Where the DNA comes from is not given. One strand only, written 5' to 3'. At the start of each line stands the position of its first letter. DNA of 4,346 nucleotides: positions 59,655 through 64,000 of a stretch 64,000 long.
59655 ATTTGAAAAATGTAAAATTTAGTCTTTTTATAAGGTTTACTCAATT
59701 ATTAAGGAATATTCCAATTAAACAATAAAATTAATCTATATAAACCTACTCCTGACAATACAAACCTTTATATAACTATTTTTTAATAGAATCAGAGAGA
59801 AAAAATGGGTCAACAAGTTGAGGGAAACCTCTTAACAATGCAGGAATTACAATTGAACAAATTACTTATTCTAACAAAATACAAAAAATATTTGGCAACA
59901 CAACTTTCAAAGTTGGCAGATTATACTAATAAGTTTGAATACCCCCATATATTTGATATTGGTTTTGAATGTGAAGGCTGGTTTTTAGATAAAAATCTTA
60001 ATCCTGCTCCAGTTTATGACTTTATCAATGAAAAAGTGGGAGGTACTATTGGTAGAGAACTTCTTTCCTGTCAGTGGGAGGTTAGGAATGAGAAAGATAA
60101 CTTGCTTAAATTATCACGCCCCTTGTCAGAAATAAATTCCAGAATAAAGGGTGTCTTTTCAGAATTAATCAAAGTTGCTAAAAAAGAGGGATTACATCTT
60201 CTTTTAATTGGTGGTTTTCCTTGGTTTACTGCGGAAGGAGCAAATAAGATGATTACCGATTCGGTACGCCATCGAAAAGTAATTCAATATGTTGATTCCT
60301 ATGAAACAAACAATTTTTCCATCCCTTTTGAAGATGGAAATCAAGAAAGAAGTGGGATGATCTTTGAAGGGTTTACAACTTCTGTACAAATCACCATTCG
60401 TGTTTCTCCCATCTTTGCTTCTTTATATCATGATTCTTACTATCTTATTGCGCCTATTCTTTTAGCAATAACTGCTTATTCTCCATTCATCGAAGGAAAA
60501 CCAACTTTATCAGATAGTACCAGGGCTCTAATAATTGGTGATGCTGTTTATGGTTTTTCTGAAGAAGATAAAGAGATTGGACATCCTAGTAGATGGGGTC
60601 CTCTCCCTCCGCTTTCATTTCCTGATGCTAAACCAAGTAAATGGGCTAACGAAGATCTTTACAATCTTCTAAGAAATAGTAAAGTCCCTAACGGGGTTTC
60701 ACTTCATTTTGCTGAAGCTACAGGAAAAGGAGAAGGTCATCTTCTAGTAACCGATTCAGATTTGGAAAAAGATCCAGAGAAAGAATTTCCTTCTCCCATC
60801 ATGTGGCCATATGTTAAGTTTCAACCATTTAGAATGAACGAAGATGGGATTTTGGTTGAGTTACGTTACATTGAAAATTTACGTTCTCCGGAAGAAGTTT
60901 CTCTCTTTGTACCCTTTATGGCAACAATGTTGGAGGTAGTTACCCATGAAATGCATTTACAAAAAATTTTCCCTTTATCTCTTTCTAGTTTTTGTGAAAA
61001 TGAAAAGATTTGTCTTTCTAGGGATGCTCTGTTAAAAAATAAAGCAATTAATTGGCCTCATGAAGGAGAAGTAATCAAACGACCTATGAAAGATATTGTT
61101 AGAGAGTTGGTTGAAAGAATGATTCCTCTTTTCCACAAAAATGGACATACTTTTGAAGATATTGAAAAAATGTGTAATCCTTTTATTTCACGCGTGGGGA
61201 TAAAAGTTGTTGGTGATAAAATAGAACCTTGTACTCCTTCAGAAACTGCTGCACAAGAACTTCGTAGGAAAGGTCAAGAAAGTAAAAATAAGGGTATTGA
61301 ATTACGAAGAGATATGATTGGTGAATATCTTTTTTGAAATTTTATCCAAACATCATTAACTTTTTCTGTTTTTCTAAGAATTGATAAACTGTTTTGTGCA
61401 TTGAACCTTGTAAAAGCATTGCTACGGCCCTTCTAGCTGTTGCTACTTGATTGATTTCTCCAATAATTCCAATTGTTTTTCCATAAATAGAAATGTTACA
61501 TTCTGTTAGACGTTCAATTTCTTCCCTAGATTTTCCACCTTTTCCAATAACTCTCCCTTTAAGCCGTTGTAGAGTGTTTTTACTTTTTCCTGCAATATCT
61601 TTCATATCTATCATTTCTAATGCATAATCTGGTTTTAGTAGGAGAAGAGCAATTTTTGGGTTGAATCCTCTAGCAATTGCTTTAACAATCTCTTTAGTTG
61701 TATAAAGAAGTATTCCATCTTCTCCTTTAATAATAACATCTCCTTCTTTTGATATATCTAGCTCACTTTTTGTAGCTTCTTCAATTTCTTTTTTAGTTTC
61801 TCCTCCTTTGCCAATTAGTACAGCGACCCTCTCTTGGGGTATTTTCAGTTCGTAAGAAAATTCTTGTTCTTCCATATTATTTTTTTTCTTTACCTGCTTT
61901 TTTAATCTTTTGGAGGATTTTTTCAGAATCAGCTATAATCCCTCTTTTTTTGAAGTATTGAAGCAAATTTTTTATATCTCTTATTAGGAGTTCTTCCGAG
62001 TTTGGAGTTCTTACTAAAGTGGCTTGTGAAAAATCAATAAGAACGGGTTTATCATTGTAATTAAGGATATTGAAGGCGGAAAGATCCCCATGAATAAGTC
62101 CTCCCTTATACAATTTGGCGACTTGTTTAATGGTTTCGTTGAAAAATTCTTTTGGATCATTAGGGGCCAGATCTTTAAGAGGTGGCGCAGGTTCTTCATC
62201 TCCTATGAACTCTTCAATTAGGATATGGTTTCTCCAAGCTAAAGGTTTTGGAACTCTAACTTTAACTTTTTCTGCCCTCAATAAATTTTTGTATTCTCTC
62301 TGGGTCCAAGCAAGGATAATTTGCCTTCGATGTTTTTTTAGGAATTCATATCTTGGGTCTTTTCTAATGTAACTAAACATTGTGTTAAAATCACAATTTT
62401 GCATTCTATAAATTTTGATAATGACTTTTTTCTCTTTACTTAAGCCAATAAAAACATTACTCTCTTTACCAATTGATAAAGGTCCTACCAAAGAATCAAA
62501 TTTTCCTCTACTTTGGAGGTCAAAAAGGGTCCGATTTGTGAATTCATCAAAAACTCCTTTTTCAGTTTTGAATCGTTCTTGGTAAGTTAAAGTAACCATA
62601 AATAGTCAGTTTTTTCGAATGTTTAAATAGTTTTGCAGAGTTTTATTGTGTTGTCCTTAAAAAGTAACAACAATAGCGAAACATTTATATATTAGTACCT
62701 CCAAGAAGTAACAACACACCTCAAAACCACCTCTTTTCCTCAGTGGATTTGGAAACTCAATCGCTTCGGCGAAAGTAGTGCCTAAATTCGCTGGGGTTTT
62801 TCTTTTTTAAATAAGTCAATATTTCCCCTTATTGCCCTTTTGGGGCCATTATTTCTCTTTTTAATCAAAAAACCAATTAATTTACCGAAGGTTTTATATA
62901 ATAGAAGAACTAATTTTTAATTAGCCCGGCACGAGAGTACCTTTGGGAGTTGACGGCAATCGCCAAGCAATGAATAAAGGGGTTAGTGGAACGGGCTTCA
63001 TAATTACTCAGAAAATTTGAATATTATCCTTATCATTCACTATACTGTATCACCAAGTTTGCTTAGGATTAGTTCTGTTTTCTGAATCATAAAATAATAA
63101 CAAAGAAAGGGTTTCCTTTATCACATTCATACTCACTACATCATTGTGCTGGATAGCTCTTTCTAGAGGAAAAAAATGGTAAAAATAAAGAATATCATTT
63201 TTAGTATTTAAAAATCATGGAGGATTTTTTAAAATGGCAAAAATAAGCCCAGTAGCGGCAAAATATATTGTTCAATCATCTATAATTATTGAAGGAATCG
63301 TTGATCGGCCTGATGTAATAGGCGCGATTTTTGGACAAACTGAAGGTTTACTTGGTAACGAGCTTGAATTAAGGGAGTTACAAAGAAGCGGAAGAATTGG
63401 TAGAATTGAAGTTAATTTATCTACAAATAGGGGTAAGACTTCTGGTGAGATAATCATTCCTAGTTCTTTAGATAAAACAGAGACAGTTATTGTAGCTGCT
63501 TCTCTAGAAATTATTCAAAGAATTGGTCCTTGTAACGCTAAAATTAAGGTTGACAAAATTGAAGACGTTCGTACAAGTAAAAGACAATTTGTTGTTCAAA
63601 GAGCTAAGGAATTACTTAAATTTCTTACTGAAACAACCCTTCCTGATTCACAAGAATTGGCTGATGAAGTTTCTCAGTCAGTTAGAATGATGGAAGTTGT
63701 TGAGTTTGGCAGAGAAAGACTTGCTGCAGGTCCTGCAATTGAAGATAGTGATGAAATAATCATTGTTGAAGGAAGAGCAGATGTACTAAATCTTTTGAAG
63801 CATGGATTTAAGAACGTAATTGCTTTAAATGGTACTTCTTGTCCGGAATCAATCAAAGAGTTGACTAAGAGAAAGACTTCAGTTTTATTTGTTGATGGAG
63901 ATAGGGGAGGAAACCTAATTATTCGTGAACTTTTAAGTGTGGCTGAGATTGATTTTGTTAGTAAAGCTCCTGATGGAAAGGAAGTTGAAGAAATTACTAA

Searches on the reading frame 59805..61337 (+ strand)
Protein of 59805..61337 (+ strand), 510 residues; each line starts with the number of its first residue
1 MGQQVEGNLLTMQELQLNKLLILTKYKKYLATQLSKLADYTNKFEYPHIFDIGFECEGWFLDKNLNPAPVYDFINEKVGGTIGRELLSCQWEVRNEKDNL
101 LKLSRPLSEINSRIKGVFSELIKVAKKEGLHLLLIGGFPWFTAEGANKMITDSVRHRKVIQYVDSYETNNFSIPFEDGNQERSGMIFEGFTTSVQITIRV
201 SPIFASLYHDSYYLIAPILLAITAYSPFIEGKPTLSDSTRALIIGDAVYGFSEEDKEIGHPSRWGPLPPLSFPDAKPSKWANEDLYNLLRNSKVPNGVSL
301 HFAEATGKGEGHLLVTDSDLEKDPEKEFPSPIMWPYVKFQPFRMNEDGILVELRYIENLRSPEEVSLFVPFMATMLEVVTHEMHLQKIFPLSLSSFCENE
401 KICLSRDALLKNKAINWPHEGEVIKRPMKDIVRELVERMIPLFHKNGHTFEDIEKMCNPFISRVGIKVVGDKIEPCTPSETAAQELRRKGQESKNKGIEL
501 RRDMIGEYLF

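Call 46: search_protein_families(library=pfam, proteins=[window:59805-61337:+], max_evalue=0.00001)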
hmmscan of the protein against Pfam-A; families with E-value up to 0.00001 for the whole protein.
window:59805-61337:+ (510 aa): 2 families
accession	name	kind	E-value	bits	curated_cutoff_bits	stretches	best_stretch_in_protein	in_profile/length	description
PF04107.18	GCS2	-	4.2e-07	30.1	21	1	106-244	56-178/291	Glutamate-cysteine ligase family 2(GCS2)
PF03074.21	GCS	-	4.4e-06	26.7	25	0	192-237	13-59/372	Glutamate-cysteine ligase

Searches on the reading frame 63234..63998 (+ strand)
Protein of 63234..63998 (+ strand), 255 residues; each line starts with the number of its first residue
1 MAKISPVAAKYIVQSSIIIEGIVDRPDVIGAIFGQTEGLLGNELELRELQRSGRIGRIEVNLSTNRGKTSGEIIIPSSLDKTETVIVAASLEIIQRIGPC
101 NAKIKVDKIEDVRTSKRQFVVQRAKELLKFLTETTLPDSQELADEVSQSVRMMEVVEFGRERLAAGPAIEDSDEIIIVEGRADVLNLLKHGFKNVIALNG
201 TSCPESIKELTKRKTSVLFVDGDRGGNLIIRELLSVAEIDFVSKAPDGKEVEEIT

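Call 46: search_protein_families(library=pfam, proteins=[window:63234-63998:+], max_evalue=0.00001)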
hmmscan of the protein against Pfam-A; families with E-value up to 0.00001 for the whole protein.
window:63234-63998:+ (255 aa): 3 families
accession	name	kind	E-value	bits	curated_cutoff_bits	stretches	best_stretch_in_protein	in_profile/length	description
PF13662.12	Toprim_4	-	2.5e-09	37.7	25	1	173-234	1-71/85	Toprim domain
PF01751.28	Toprim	-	2.4e-08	34.5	23.1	1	174-252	1-94/96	Toprim domain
PF13155.12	Toprim_2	-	3.2e-08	34.3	22.1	1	176-251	1-84/88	Toprim-like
